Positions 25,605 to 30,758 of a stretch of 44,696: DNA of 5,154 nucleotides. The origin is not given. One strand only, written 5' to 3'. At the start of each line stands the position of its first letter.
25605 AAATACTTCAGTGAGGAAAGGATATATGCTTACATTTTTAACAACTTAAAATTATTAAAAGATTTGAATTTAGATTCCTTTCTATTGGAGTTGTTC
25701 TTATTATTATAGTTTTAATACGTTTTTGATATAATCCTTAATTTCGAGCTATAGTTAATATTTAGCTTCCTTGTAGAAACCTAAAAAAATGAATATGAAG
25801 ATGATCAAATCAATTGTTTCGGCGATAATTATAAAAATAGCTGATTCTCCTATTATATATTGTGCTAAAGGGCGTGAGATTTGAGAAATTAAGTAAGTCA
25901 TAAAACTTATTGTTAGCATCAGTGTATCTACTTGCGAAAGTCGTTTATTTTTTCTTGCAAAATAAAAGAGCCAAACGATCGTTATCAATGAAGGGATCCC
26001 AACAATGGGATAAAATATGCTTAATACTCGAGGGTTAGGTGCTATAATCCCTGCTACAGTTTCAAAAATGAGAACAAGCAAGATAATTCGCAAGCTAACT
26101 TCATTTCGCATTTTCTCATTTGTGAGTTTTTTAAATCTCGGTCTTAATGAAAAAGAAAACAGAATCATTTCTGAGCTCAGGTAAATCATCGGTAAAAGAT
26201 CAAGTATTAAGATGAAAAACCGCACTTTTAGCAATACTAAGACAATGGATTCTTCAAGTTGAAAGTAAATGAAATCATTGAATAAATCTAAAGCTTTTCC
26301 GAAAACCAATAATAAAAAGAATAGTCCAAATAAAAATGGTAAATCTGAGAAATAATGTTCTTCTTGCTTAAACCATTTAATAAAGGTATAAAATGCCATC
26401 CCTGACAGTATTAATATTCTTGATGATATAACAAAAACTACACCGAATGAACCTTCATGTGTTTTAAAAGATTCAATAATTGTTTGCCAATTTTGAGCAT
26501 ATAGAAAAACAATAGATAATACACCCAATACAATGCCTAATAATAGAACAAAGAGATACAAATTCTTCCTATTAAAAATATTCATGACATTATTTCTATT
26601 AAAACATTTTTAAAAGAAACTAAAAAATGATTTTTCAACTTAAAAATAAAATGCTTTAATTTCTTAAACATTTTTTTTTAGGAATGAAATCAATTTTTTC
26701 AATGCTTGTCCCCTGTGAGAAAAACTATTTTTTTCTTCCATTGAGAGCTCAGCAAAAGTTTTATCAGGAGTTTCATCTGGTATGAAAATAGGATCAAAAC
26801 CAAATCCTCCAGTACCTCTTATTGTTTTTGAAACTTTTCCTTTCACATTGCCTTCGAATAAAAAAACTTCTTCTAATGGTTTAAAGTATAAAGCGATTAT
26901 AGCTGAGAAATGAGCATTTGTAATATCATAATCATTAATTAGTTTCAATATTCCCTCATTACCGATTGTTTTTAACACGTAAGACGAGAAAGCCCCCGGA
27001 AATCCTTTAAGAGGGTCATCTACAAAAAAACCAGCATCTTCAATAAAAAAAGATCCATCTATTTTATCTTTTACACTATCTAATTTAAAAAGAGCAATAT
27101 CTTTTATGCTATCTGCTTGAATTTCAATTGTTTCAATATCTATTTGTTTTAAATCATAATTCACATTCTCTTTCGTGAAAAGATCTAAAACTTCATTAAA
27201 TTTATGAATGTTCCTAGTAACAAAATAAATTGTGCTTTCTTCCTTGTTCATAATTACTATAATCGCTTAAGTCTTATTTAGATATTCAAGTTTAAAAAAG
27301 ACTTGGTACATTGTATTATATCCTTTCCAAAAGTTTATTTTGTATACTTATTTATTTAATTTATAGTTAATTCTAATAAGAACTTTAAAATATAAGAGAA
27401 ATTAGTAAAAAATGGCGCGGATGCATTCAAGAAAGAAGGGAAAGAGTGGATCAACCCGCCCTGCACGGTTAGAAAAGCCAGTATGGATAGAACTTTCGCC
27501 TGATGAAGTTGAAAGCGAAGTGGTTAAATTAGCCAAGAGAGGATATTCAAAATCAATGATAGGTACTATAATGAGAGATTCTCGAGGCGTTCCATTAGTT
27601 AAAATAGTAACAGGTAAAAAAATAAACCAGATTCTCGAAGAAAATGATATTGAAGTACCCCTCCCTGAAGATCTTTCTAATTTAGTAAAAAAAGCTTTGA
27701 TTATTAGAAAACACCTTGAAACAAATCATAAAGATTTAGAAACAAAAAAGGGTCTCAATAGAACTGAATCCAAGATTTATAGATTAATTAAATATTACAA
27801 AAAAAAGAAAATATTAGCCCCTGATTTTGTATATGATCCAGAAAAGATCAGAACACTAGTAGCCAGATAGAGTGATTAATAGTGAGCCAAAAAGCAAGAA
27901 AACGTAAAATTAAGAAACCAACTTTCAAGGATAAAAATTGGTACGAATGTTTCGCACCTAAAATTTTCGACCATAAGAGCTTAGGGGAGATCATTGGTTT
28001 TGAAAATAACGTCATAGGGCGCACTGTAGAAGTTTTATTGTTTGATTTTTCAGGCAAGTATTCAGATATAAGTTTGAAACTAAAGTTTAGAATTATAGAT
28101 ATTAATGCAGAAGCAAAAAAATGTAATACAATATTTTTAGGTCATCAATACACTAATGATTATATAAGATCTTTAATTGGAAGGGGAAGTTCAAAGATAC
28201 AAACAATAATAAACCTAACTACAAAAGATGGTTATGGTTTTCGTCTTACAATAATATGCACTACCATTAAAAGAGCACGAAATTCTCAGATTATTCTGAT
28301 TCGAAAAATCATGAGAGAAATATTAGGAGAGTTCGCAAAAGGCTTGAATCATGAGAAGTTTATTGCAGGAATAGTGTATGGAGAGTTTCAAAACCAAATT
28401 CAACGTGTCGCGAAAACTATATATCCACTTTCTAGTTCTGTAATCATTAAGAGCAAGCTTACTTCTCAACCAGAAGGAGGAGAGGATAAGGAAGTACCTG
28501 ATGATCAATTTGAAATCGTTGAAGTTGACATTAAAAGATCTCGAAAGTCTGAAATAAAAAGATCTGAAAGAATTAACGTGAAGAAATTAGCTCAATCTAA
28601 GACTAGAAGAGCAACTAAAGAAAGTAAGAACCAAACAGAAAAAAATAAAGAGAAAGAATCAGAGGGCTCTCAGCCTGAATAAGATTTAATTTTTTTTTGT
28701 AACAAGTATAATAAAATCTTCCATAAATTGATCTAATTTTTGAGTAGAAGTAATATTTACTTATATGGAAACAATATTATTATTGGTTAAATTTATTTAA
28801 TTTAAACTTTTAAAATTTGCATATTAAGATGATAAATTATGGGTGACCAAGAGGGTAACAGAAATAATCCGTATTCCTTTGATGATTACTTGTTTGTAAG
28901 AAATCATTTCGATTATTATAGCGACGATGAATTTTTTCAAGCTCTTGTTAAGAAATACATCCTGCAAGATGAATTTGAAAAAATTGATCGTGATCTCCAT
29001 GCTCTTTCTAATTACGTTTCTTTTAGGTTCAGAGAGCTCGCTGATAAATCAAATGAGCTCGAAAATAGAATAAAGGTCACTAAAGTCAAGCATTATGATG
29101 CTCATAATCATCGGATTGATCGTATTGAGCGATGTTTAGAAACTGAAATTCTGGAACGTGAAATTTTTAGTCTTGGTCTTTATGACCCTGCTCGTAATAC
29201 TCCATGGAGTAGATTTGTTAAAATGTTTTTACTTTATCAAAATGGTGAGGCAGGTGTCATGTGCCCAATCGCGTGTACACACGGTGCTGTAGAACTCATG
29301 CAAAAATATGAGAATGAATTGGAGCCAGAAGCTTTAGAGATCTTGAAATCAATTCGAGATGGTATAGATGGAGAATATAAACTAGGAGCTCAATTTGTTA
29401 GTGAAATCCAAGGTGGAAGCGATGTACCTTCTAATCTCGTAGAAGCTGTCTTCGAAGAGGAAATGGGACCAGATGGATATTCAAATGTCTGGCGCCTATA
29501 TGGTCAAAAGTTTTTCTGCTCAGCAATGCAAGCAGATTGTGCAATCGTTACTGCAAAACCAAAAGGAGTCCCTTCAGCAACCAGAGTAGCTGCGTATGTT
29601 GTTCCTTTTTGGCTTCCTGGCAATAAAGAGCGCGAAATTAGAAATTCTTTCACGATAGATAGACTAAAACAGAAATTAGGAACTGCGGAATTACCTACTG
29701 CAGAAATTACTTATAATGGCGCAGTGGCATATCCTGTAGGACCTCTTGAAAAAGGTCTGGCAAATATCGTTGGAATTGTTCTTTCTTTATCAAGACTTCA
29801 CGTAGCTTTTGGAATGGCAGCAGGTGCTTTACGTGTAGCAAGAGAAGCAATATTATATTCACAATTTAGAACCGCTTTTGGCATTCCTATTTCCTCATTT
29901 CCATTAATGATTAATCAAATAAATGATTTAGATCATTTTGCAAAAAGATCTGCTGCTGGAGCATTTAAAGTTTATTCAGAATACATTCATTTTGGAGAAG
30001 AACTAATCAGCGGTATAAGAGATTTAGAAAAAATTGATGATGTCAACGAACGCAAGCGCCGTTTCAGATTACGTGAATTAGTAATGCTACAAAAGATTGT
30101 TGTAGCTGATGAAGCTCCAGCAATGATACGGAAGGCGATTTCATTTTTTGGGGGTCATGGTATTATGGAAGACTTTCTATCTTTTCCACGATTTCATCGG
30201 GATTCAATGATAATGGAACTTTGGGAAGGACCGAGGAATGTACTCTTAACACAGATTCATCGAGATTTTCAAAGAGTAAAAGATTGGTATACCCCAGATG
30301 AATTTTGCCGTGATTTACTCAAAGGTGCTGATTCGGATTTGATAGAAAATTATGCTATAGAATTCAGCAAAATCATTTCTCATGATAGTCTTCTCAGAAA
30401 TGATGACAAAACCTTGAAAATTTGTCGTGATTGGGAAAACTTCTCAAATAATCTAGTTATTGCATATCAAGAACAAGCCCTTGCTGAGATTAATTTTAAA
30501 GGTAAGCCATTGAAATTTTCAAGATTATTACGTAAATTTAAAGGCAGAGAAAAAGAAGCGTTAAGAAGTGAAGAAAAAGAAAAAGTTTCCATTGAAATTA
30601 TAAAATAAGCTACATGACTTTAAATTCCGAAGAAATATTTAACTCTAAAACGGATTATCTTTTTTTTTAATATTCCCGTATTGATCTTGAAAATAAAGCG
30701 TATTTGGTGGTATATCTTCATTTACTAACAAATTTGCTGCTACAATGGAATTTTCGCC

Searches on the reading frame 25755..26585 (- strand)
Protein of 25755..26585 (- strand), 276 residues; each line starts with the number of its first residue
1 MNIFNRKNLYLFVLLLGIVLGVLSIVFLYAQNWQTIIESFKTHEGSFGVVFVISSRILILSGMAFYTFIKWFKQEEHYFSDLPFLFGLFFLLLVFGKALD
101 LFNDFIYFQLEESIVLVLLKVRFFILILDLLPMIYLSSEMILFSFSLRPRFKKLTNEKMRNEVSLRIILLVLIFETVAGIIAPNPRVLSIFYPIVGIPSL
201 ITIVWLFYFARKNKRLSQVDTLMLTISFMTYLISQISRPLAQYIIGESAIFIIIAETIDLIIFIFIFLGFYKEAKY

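Call 9: search_protein_families(library=pfam, proteins=[window:25755-26585:-], max_evalue=0.01)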
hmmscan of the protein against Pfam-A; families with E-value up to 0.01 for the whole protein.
window:25755-26585:- (276 aa): 2 families
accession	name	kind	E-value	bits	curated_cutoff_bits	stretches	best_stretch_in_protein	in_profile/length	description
PF05875.18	Ceramidase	-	0.0011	18.8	32.5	1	127-230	79-176/259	Ceramidase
PF09925.14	DUF2157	-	0.0098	16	32.4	0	6-92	31-106/146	Predicted membrane protein (DUF2157)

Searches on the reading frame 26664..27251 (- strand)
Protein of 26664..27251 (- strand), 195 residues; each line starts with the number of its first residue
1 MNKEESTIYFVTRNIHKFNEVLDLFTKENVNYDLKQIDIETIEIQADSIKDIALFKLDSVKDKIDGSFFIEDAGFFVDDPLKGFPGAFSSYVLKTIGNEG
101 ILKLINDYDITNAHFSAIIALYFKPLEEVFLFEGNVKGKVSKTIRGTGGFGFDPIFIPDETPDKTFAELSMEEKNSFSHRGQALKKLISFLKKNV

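Call 9: search_protein_families(library=pfam, proteins=[window:26664-27251:-], max_evalue=0.01)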
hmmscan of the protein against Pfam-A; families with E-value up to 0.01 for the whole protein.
window:26664-27251:- (195 aa): 1 family
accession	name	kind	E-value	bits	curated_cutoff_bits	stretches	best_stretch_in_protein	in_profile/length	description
PF01725.21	Ham1p_like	-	1.1e-43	149.8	22.5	1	8-189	1-185/186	Ham1 family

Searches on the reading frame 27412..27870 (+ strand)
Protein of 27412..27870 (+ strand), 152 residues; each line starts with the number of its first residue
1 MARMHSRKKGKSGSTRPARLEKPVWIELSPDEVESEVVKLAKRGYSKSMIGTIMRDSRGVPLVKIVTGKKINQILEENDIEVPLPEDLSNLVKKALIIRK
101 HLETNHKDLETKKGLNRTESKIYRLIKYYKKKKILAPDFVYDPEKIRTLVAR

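Call 9: search_protein_families(library=pfam, proteins=[window:27412-27870:+], max_evalue=0.01)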
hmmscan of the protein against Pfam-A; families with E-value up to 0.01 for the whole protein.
window:27412-27870:+ (152 aa): 2 families
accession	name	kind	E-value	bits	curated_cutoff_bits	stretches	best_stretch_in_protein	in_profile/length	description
PF08069.17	Ribosomal_S13_N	-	7.1e-27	93.7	25.4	1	1-60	1-60/60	Ribosomal S13/S15 N-terminal domain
PF00312.27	Ribosomal_S15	-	1.8e-11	44.5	31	1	84-146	18-78/81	Ribosomal protein S15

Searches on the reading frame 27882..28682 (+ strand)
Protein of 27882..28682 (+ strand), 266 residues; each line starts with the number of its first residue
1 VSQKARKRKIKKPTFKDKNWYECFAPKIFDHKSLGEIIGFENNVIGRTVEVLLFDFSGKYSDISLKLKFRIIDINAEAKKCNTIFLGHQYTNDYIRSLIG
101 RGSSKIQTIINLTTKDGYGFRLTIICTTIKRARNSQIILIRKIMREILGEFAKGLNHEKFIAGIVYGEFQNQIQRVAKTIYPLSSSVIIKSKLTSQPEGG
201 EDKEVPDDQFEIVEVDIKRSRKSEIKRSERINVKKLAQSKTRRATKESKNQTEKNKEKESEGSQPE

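Call 9: search_protein_families(library=pfam, proteins=[window:27882-28682:+], max_evalue=0.01)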
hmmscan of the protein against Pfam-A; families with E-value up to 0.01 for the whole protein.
window:27882-28682:+ (266 aa): 1 family
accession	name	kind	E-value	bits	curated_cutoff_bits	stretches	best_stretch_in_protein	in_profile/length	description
PF01015.23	Ribosomal_S3Ae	-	8.7e-51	172.6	29.3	1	7-197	2-191/191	Ribosomal S3Ae family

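Call 17: find_related_loci(query=window:27882-28682:+, collection=genome_contigs, flank=1000)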
Query window:27882-28682:+ (266 aa) in genome_contigs; peptide patterns used: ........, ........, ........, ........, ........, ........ (x = any residue, [..] = any of these).
166 stretches matched a pattern; 61 encode a relative of the query (tblastn E <= 1e-3); 59 distinct loci.
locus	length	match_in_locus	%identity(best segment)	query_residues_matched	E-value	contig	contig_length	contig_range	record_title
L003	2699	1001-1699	79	17-249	2e-127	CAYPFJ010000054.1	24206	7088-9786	MAG TPA_asm: uncultured archaeon isolate SRP185410_co2_266 genome assembly, contig: NODE_2337_length_24206_cov_9.483168,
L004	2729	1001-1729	75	1-241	1e-126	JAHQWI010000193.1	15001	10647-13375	MAG: Promethearchaeia archaeon isolate ABR03 NODE_767_length_15001_cov_5, whole genome shotgun sequence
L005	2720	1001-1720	75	14-253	8e-126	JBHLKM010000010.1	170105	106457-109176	MAG: Candidatus Hodarchaeota archaeon isolate DZ1B.338 DZ1B.338@118, whole genome shotgun sequence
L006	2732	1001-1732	75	14-255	6e-125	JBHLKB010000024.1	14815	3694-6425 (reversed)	MAG: Candidatus Hodarchaeota archaeon isolate DZ1B.234 DZ1B.234@12544, whole genome shotgun sequence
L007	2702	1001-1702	79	14-247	2e-124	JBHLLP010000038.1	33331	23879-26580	MAG: Candidatus Hermodarchaeota archaeon isolate DZ1M.92 DZ1M.92@4036, whole genome shotgun sequence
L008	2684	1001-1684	81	15-242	2e-124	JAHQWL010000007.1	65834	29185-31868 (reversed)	MAG: Promethearchaeia archaeon isolate ABR06 NODE_105_length_65834_cov_14, whole genome shotgun sequence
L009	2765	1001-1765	73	14-263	1e-124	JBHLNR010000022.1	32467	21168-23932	MAG: Promethearchaeota archaeon isolate DZ2S.368 DZ2S.368@3785, whole genome shotgun sequence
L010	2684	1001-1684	79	14-241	2e-124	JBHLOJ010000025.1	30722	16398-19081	MAG: Promethearchaeota archaeon isolate DZ3M.322 DZ3M.322@4164, whole genome shotgun sequence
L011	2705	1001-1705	75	17-253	8e-124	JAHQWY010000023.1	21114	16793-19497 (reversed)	MAG: Promethearchaeia archaeon isolate WORC5 WOR136_contig-100_129, whole genome shotgun sequence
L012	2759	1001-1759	72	14-263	2e-123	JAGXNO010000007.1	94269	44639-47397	MAG: Promethearchaeota archaeon isolate bin60 NODE_7_length_94269_cov_29.156213, whole genome shotgun sequence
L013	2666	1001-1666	79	17-238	2e-123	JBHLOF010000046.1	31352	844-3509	MAG: Promethearchaeota archaeon isolate DZ3M.28 DZ3M.28@4019, whole genome shotgun sequence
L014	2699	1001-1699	77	17-249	9e-123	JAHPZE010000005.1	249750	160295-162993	MAG: Promethearchaeota archaeon isolate LW40_87 NODE_61_length_249750_cov_66.877831, whole genome shotgun sequence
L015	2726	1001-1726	78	1-240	8e-123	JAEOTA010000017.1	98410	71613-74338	MAG: Promethearchaeota archaeon isolate YT1_007 k127_11420987, whole genome shotgun sequence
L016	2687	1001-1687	78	14-242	6e-122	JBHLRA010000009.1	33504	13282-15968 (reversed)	MAG: Candidatus Thorarchaeota archaeon isolate QM1B.7 QM1B.7@3690, whole genome shotgun sequence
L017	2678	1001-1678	80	17-242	4e-122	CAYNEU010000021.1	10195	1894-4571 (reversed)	MAG TPA_asm: uncultured archaeon isolate SRP185410_co1_442 genome assembly, contig: k141_1641090, whole genome shotgun s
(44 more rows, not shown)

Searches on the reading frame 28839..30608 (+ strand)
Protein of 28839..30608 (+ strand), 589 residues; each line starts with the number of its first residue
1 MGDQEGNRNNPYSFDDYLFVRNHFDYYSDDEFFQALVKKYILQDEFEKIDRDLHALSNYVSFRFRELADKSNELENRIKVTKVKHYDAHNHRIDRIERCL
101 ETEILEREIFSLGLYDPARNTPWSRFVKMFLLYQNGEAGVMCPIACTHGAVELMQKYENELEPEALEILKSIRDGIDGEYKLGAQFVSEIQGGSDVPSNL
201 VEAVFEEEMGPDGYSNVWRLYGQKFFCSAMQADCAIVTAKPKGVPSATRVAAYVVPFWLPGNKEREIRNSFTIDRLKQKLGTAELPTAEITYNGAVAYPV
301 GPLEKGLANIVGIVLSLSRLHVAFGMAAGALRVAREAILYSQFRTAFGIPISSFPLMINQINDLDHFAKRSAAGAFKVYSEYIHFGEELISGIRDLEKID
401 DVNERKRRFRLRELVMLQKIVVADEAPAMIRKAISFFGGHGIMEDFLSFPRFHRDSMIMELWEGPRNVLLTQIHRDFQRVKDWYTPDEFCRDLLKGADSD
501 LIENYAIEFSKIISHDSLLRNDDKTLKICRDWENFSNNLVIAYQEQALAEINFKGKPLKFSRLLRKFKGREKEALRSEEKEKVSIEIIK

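Call 9: search_protein_families(library=pfam, proteins=[window:28839-30608:+], max_evalue=0.01)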
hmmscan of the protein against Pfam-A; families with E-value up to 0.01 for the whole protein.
window:28839-30608:+ (589 aa): 3 families
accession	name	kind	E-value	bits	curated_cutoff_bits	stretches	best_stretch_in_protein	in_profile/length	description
PF00441.29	Acyl-CoA_dh_1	-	3.3e-15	57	22.4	2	412-475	85-147/150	Acyl-CoA dehydrogenase, C-terminal domain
PF02770.24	Acyl-CoA_dh_M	-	6.7e-07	29.8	33.3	1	186-293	3-95/97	Acyl-CoA dehydrogenase, middle domain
PF18158.6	AidB_N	-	2.2e-05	25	22.9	1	23-162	8-142/156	Adaptive response protein AidB N-terminal domain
